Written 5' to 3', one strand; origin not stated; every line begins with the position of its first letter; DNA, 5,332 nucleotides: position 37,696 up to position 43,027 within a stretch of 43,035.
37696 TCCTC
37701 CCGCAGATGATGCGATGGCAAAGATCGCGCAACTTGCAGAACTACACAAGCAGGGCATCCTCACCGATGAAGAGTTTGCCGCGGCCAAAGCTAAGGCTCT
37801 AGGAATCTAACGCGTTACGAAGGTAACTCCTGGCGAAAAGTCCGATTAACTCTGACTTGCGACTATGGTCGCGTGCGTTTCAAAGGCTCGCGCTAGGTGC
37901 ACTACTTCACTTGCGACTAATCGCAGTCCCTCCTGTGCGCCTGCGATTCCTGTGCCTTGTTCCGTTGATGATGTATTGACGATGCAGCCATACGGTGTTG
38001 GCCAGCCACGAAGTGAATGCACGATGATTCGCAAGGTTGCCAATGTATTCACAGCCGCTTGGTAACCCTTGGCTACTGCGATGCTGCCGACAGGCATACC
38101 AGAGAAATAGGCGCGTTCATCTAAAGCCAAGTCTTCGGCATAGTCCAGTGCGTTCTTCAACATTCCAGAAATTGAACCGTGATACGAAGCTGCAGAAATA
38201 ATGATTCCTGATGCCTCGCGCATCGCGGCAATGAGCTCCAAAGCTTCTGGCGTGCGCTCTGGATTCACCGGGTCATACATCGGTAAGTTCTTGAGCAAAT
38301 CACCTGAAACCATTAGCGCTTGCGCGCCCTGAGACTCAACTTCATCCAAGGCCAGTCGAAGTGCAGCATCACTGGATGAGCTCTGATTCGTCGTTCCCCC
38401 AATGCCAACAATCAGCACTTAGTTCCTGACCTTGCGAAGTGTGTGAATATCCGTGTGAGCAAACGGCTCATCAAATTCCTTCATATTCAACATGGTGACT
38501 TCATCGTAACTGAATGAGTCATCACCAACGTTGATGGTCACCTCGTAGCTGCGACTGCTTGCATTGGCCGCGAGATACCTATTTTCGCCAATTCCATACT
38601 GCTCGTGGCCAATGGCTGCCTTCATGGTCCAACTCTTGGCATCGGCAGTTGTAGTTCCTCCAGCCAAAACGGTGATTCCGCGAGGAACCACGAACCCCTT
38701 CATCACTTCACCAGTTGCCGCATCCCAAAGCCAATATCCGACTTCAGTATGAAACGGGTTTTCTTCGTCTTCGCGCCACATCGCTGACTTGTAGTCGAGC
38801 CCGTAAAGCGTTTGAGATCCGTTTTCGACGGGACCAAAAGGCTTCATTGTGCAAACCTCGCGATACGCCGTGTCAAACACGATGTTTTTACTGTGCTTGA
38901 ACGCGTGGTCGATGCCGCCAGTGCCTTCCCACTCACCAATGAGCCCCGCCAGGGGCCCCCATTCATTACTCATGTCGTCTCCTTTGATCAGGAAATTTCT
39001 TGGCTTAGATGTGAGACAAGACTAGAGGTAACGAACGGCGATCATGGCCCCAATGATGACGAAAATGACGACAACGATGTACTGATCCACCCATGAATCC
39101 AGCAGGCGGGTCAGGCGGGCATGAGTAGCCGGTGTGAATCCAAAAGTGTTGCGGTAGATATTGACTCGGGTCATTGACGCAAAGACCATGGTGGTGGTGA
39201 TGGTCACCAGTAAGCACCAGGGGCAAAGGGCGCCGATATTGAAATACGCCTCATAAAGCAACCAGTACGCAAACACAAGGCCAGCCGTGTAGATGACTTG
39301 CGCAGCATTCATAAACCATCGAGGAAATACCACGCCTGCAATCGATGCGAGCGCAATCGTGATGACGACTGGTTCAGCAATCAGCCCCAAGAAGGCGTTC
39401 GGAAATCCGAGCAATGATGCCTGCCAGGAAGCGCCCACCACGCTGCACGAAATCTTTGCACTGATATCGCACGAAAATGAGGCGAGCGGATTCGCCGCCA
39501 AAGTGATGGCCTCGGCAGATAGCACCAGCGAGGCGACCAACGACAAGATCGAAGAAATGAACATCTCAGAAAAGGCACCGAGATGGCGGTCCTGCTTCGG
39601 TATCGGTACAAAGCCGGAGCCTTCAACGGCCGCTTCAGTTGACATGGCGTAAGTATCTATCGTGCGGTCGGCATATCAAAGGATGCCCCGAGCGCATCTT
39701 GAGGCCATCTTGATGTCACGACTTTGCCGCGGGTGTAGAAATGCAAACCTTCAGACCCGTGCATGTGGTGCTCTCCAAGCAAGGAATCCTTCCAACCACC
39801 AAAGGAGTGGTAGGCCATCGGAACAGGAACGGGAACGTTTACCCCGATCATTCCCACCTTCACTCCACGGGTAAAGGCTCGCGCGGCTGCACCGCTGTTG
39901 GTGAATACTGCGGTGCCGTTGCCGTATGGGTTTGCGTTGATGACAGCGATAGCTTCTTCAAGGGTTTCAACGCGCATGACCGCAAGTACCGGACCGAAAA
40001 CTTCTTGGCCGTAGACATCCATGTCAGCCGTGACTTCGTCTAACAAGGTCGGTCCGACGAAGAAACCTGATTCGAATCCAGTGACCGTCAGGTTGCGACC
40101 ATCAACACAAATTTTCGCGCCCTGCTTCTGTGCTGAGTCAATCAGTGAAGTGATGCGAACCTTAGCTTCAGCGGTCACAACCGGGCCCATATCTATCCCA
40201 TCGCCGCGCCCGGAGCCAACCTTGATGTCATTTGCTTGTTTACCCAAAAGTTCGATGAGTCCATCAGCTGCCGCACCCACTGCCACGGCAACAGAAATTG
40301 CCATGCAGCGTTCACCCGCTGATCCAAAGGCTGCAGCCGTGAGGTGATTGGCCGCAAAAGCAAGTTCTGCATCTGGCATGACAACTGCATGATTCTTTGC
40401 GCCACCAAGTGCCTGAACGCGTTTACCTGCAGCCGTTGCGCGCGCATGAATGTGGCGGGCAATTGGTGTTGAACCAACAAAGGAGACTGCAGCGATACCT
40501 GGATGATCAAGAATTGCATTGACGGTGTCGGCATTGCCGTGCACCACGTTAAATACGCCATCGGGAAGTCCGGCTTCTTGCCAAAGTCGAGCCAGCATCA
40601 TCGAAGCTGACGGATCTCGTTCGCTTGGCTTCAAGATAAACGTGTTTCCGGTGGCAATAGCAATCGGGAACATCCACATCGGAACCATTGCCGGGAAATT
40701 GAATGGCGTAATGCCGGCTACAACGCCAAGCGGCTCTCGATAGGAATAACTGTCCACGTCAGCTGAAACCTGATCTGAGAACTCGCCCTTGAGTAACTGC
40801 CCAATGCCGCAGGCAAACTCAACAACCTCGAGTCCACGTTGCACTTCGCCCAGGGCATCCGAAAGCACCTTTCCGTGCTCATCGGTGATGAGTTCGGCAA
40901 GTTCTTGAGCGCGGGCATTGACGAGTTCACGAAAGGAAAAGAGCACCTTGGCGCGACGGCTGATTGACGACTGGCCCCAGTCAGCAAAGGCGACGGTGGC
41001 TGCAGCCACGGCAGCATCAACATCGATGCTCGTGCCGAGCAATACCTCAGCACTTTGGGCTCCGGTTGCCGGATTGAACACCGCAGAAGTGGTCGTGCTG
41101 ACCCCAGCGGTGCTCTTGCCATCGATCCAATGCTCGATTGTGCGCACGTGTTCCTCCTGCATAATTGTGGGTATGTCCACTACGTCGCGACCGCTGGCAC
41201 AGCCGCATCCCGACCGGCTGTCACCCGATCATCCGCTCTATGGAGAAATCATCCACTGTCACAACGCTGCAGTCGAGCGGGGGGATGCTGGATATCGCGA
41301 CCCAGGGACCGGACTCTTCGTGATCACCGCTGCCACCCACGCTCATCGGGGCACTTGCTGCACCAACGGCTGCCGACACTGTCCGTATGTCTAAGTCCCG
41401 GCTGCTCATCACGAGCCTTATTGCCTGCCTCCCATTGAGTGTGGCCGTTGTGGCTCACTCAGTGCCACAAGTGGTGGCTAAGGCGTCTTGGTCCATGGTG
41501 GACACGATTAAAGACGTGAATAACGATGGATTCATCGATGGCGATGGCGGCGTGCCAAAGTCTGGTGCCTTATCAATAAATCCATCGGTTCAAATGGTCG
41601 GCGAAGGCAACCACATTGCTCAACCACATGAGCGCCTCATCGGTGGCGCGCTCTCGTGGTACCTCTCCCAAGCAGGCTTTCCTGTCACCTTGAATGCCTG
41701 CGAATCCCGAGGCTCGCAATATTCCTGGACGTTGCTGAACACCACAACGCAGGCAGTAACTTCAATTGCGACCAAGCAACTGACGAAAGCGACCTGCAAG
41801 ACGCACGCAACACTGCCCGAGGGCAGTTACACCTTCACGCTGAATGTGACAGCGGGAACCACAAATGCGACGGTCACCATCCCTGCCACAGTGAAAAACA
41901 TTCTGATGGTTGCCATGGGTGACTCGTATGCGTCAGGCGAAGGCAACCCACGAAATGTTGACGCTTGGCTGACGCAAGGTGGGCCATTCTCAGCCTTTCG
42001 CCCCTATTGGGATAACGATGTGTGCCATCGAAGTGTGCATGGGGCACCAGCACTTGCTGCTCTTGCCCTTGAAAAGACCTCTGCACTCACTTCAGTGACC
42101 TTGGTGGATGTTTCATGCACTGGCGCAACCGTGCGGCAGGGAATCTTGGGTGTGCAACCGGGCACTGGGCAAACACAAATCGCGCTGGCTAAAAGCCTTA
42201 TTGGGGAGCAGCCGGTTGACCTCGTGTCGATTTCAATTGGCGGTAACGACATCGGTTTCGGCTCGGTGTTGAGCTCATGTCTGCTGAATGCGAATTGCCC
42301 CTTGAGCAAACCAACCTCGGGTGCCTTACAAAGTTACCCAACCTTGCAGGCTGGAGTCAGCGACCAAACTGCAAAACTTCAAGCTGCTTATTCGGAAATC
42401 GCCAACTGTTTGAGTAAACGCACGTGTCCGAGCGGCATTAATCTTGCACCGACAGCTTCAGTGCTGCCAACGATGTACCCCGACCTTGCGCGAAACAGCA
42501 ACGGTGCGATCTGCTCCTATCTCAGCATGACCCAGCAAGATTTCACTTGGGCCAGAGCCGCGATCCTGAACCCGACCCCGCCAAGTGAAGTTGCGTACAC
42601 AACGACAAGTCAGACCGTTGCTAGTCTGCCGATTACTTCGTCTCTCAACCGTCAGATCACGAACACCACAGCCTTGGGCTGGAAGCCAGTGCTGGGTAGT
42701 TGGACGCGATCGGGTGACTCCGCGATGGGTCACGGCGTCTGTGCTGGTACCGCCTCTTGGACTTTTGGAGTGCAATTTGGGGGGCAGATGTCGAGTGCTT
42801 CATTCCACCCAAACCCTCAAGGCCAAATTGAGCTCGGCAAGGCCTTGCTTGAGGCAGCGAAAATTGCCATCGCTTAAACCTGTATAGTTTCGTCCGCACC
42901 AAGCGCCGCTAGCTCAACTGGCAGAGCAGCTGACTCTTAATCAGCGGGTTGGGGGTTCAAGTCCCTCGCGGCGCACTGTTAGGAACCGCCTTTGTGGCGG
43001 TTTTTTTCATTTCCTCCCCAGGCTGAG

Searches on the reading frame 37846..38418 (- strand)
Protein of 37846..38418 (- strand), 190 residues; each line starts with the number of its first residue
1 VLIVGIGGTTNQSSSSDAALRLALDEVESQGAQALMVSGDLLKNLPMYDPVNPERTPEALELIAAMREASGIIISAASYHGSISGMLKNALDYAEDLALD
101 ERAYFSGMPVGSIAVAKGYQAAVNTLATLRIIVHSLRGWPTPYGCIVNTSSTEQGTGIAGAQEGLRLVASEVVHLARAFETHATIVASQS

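Call 64: search_protein_families(library=pfam, proteins=[window:37846-38418:-], max_evalue=0.001)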
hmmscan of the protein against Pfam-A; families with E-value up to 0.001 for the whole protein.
window:37846-38418:- (190 aa): 1 family
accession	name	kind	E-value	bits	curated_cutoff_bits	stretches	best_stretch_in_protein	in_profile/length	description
PF03358.20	FMN_red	-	1.7e-21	76.9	24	1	1-144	1-143/152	NADPH-dependent FMN reductase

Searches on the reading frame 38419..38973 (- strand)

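Call 64: search_protein_families(library=pfam, proteins=[window:38419-38973:-], max_evalue=0.001)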
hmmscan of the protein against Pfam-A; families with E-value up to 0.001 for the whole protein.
window:38419-38973:- (184 aa): 1 family
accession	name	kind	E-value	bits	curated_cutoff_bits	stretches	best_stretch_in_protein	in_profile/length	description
PF08768.17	THAP4_heme-bd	-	7e-20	72.1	25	1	6-181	3-151/151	THAP4-like, heme-binding beta-barrel domain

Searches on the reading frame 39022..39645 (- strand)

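Call 64: search_protein_families(library=pfam, proteins=[window:39022-39645:-], max_evalue=0.001)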
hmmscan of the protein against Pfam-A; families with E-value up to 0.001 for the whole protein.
window:39022-39645:- (207 aa): 1 family
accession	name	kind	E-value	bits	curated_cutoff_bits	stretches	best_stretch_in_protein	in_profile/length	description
PF07884.19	VKOR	-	2.1e-30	106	27.5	1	28-157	3-132/134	Vitamin K epoxide reductase family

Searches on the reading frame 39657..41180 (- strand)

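Call 64: search_protein_families(library=pfam, proteins=[window:39657-41180:-], max_evalue=0.001)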
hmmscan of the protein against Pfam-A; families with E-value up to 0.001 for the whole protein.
window:39657-41180:- (507 aa): 2 families
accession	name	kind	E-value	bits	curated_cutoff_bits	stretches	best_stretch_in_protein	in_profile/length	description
PF00171.27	Aldedh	-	3.9e-137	458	23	1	30-488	7-461/461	Aldehyde dehydrogenase family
PF05893.19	LuxC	-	0.00044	19.7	21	1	138-198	76-135/401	Acyl-CoA reductase (LuxC)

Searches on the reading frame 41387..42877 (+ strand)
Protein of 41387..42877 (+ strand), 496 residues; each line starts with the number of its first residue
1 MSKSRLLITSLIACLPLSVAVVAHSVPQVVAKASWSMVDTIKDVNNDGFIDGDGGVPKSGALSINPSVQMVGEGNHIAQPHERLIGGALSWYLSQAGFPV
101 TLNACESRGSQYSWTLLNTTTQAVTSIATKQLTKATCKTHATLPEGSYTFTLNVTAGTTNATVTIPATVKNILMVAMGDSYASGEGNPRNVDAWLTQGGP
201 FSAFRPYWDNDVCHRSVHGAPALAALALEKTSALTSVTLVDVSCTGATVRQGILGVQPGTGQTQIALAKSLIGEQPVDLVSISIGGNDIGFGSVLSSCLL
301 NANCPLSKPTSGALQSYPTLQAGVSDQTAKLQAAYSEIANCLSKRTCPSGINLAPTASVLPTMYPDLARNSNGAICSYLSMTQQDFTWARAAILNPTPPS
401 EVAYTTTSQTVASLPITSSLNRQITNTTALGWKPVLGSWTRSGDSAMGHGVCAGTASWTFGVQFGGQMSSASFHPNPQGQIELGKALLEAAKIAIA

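Call 64: search_protein_families(library=pfam, proteins=[window:41387-42877:+], max_evalue=0.001)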
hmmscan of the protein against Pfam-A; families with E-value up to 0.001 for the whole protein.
window:41387-42877:+ (496 aa): 2 families
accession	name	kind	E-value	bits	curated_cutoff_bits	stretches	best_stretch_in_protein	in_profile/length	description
PF13472.12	Lipase_GDSL_2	-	2.8e-06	28.4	32.9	1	176-330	1-88/178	GDSL-like Lipase/Acylhydrolase family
PF22352.2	K319L-like_PKD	-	7.6e-05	23.1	27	1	99-164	13-81/84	K319L-like, PKD domain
